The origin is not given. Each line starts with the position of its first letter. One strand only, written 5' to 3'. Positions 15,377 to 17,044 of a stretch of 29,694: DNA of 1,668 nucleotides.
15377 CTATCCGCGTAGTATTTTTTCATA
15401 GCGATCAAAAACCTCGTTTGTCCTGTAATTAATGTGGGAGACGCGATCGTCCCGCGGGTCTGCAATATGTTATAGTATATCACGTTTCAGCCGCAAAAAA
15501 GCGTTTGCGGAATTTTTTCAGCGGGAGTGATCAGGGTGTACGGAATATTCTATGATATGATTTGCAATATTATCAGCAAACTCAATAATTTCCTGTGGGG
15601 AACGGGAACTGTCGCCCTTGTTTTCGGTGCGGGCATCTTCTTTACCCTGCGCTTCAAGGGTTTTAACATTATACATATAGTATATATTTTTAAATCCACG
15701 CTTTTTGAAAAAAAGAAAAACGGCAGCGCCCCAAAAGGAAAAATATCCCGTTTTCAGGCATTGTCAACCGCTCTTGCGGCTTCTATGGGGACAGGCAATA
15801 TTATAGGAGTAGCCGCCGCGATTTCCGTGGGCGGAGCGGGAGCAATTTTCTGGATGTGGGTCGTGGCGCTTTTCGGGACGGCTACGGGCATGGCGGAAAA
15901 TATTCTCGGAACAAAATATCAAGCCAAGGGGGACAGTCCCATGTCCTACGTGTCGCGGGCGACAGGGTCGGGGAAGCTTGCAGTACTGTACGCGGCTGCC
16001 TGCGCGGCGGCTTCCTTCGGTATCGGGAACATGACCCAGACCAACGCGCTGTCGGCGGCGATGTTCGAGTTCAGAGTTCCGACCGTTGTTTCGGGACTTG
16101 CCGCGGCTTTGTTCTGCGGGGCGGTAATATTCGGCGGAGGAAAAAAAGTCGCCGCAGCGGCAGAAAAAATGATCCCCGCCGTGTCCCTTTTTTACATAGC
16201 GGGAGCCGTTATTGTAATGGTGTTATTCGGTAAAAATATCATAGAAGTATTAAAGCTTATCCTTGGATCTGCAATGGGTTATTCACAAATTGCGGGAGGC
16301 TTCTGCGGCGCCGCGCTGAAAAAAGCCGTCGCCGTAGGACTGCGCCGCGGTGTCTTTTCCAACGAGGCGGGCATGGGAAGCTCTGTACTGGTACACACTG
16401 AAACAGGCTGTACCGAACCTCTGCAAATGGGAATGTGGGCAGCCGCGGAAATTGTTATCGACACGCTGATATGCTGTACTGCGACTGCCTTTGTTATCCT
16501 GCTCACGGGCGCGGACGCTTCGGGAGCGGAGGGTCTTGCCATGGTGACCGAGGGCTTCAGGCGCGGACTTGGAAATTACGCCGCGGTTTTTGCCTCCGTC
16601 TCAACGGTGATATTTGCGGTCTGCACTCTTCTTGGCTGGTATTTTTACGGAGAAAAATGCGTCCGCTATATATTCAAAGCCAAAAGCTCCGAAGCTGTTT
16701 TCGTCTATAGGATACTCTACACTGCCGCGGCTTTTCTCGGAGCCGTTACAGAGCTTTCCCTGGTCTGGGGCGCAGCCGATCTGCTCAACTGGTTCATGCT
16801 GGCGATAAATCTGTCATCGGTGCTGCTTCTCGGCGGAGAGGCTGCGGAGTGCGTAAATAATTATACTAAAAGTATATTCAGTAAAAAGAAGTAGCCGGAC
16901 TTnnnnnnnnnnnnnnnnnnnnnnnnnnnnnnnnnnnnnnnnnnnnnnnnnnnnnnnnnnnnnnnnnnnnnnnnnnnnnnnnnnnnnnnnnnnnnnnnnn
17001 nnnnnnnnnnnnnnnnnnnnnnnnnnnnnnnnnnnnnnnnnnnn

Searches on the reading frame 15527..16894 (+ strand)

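Call 8: search_protein_families(library=pfam, proteins=[window:15527-16894:+], max_evalue=0.001)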
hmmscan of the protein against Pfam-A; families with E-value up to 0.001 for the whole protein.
window:15527-16894:+ (455 aa): 1 family
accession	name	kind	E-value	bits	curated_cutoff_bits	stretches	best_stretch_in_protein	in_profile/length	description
PF01235.23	Na_Ala_symp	-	8.3e-101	338.5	24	1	67-451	7-384/392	Sodium:alanine symporter family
